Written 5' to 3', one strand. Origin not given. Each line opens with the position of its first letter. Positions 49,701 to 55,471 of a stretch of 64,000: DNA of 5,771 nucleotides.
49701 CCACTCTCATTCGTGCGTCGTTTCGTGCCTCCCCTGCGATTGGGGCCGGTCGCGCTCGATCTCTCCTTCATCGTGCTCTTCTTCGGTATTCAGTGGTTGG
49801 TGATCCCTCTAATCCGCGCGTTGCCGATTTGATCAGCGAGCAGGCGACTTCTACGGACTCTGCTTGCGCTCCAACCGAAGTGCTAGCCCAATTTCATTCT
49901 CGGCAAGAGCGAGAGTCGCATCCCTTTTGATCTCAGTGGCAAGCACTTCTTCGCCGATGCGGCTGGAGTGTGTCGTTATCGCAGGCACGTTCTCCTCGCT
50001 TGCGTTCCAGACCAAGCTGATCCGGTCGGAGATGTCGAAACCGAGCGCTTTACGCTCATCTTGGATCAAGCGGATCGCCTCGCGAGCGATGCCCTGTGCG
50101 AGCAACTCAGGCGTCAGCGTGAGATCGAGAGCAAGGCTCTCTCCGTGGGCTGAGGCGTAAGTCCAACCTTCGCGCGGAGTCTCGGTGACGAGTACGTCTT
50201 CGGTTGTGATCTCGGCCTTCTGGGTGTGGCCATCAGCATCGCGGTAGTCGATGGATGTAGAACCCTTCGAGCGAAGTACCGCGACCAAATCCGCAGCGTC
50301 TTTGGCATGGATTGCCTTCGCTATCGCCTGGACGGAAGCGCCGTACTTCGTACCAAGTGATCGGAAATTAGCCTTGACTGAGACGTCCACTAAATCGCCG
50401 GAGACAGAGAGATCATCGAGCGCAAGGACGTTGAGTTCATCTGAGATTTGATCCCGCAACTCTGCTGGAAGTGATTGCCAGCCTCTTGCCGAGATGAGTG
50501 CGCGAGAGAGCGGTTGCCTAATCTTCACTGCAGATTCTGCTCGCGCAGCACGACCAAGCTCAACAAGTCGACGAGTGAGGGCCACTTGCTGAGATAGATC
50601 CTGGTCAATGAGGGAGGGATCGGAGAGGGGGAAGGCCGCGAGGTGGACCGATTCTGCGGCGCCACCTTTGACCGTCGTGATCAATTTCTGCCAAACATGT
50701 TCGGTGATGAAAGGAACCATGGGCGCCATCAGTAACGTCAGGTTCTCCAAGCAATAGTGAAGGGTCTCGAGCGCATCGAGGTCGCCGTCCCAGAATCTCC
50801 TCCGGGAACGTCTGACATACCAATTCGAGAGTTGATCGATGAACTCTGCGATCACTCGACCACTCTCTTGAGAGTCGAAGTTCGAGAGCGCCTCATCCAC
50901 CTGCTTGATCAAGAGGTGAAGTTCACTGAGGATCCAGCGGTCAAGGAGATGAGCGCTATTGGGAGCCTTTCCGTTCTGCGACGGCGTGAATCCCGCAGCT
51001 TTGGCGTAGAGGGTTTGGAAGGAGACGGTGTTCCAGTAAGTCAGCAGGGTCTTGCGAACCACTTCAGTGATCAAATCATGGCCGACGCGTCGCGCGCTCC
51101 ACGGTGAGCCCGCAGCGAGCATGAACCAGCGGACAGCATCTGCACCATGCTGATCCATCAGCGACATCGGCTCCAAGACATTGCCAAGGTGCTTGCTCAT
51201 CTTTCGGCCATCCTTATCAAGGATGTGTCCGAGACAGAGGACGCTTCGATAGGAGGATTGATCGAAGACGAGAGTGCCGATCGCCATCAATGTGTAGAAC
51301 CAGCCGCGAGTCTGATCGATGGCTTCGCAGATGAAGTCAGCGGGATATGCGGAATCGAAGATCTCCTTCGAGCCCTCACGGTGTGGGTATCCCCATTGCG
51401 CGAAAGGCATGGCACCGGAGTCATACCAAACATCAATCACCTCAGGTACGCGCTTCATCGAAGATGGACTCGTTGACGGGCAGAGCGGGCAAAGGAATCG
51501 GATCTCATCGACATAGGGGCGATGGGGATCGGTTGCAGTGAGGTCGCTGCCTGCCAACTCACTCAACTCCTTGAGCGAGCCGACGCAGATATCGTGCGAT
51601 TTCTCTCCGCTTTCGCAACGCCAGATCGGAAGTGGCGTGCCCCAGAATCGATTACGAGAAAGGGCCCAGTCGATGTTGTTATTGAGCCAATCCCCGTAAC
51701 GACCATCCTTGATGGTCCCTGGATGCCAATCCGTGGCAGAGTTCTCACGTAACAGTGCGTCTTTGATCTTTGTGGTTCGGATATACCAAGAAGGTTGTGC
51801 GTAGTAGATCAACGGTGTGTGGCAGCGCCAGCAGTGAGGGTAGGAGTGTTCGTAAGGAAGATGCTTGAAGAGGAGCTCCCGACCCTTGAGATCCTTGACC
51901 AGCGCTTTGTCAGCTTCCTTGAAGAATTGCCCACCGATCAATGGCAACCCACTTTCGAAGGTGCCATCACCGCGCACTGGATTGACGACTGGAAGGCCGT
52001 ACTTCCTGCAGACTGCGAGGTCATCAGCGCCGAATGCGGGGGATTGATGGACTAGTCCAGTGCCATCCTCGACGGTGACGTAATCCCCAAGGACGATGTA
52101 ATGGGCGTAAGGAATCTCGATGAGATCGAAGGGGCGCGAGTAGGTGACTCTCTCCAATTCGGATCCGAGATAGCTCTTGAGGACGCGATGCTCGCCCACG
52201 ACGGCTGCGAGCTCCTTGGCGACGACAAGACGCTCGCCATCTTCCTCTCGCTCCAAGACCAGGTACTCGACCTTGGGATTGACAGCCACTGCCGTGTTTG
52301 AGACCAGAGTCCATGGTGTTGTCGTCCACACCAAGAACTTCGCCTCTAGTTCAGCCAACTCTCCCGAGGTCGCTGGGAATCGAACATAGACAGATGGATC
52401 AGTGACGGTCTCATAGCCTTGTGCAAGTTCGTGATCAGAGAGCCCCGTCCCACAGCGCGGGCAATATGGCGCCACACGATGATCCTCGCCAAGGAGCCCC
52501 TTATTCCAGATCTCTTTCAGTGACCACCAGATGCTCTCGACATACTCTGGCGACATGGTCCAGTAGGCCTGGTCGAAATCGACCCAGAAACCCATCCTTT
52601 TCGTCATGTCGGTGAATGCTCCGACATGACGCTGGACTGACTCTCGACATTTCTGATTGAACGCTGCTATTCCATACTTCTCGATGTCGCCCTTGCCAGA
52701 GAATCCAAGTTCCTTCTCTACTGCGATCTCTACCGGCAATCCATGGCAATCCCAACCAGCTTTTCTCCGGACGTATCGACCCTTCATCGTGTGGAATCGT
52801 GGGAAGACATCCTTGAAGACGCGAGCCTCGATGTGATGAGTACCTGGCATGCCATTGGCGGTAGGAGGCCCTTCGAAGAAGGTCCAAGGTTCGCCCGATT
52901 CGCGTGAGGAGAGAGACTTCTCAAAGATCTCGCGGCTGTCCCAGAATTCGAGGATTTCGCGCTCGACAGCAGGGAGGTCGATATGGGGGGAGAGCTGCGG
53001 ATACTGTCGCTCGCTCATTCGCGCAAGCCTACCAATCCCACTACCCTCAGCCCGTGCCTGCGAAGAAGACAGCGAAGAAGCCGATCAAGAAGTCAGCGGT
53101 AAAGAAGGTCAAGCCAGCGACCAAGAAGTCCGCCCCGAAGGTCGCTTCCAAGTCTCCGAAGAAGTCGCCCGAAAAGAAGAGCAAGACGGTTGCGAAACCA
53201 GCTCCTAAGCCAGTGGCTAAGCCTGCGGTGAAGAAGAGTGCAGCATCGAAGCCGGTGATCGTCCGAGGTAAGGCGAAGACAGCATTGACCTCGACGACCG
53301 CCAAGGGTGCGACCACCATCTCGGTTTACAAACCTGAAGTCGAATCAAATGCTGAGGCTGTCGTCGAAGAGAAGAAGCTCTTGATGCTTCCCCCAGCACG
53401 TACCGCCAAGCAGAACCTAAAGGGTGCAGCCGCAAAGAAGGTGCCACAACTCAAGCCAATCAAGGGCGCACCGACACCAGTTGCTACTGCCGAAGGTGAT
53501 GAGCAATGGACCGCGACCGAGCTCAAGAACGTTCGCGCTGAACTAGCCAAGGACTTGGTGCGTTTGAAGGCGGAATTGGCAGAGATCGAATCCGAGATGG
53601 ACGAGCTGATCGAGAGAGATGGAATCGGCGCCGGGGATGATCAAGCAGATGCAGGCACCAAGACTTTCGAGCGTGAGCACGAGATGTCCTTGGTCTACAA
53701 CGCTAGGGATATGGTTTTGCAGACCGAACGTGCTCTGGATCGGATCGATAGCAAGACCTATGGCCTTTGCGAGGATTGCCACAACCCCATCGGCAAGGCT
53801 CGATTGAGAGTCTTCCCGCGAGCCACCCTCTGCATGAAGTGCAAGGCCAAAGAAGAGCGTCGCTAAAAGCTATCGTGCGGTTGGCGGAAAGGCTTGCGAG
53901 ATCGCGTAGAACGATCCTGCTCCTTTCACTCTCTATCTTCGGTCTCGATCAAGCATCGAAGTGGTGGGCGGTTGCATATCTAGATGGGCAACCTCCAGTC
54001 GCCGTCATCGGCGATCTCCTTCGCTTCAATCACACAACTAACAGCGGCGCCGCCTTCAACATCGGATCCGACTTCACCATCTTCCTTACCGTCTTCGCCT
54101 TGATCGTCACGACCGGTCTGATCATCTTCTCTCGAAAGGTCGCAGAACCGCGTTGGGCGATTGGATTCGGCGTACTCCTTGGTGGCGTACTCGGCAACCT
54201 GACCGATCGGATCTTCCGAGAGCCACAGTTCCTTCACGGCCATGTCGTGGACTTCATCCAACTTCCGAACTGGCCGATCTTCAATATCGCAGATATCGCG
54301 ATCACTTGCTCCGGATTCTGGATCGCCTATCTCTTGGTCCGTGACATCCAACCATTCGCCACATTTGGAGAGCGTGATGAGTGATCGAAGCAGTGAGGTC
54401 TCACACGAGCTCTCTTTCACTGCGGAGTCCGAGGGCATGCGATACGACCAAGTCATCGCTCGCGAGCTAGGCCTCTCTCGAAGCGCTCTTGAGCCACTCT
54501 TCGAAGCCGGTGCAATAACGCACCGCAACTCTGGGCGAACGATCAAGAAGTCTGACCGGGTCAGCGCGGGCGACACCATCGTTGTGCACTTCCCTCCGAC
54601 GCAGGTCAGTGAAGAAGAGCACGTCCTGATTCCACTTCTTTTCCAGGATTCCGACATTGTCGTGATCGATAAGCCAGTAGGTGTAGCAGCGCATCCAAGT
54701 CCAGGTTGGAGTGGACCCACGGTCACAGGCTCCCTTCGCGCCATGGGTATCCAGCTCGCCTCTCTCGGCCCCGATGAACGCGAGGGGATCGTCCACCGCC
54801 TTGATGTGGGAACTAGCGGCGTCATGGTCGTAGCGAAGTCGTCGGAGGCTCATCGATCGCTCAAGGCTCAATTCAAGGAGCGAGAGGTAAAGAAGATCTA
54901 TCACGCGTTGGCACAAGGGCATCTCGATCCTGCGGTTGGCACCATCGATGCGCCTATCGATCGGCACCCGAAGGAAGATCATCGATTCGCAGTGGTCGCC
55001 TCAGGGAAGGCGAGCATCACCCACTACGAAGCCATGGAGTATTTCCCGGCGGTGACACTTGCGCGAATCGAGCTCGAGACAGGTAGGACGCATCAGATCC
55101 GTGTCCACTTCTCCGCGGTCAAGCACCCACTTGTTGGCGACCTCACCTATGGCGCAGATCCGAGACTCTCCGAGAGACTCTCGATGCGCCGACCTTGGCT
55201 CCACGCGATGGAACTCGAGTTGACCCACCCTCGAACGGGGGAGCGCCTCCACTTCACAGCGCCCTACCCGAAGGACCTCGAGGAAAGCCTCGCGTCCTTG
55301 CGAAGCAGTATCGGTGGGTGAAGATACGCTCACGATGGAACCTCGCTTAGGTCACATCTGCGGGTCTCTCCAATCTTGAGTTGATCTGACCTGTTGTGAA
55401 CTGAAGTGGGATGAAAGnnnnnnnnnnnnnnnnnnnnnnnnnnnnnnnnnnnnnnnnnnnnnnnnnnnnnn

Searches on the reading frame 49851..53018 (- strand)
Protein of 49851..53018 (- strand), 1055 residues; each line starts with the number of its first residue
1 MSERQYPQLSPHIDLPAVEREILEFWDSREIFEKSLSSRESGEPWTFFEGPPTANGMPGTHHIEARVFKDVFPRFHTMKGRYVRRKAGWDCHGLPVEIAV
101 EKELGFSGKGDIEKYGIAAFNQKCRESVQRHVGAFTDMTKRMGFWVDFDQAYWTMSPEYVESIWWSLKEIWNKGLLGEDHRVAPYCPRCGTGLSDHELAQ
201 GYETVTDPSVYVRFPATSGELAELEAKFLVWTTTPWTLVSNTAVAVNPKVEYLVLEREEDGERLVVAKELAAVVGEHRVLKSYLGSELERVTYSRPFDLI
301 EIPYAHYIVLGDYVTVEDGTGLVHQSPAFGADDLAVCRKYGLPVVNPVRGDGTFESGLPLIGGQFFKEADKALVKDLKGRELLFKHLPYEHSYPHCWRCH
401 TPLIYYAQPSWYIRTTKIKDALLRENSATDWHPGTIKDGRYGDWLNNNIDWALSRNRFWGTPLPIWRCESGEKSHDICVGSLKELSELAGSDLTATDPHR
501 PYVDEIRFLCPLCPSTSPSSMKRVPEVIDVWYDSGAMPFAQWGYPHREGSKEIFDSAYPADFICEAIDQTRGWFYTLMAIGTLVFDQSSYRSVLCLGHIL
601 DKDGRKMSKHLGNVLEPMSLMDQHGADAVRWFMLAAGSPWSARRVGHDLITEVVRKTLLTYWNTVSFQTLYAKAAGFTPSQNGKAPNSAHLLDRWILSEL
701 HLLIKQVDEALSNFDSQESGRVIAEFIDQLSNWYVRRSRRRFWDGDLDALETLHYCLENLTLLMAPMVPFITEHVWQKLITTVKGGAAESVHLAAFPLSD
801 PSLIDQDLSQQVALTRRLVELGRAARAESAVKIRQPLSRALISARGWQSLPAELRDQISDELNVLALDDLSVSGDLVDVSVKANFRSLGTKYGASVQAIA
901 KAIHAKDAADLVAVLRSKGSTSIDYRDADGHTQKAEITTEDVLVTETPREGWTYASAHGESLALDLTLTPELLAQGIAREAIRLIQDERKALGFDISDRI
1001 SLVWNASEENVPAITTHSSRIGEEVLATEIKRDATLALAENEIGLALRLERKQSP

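Call 25: search_protein_families(library=pfam, proteins=[window:49851-53018:-], max_evalue=0.001)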
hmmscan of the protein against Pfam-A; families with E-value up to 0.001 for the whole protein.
window:49851-53018:- (1055 aa): 4 families
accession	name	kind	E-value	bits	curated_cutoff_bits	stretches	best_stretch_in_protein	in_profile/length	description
PF00133.28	tRNA-synt_1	-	2.7e-112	376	22.7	1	22-635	2-404/414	tRNA synthetases class I (I, L, M and V)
PF19302.4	DUF5915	-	7.2e-37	127.3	27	1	856-1042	2-182/195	Domain of unknown function (DUF5915)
PF08264.19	Anticodon_1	-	2.8e-32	112.1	25.1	1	693-838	1-145/148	Anticodon-binding domain of tRNA ligase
PF09334.17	tRNA-synt_1g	-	9.5e-10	38.2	20.1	0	572-639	297-360/391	tRNA synthetases class I (M)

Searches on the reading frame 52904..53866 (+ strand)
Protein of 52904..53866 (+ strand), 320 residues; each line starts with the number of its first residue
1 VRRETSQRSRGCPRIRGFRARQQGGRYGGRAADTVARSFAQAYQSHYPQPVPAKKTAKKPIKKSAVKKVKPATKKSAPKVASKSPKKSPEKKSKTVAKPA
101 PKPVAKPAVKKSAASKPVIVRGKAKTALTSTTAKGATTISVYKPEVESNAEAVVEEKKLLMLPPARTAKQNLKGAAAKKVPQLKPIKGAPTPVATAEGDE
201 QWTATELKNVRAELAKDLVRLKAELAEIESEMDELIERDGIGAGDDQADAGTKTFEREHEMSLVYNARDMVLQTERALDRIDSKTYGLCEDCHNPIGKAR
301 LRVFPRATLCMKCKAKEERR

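Call 76: search_protein_families(library=pfam, proteins=[window:52904-53866:+], max_evalue=0.0001)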
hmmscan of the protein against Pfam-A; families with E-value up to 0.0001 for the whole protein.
window:52904-53866:+ (320 aa): 1 family
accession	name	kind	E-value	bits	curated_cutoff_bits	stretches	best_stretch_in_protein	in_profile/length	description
PF01258.23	zf-dskA_traR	-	6.8e-12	45.6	24.9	1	285-319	2-36/36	Prokaryotic dksA/traR C4-type zinc finger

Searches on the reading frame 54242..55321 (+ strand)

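Call 76: search_protein_families(library=pfam, proteins=[window:54242-55321:+], max_evalue=0.0001)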
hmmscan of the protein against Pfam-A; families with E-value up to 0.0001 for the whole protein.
window:54242-55321:+ (359 aa): 1 family
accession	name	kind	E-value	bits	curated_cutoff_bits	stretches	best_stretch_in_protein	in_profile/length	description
PF00849.27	PseudoU_synth_2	-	5.5e-31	108.3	26.8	1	138-292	1-152/152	RNA pseudouridylate synthase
